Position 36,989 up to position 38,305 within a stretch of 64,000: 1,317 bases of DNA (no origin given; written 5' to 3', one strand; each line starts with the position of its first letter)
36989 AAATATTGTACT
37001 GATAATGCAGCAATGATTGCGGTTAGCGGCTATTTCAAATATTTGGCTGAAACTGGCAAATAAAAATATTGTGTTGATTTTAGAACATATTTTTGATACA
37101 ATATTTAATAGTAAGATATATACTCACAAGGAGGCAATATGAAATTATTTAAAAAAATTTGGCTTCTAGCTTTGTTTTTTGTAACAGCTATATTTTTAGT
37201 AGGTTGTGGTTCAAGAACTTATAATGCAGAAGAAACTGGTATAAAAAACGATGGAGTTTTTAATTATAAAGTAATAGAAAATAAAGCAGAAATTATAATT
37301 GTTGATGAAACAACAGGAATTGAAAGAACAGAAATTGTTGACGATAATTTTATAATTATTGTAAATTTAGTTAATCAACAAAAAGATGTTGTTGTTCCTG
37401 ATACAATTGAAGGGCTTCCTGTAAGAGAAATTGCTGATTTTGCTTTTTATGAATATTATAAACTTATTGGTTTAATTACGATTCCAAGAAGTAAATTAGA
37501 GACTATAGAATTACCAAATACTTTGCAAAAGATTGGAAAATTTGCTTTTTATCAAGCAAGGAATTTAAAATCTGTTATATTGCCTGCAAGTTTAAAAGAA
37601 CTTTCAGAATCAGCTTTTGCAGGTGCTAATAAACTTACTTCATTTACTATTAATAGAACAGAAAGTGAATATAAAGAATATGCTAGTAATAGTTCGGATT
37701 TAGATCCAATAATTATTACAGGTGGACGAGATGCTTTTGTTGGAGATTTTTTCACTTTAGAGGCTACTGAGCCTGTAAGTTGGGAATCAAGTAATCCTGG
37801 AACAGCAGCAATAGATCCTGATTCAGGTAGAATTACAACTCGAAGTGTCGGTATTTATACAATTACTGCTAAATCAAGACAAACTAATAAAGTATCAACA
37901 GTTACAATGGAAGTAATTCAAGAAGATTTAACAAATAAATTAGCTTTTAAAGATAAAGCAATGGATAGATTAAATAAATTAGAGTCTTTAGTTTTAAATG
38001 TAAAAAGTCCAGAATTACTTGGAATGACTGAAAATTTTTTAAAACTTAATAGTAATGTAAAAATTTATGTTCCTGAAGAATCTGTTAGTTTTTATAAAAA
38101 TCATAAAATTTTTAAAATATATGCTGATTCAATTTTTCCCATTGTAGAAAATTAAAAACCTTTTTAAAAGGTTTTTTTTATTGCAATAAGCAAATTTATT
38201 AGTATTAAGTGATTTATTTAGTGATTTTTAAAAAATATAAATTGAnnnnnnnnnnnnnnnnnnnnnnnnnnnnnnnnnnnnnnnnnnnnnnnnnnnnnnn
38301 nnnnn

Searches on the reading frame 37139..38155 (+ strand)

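Call 32: search_protein_families(library=pfam, proteins=[window:37139-38155:+], max_evalue=0.00001)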
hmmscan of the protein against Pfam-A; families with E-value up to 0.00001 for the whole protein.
window:37139-38155:+ (338 aa): 1 family
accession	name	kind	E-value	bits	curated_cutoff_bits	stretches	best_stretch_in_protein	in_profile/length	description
PF13306.12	LRR_5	-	1.7e-14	54.2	27.7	1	119-193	12-86/127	BspA type Leucine rich repeat region (6 copies)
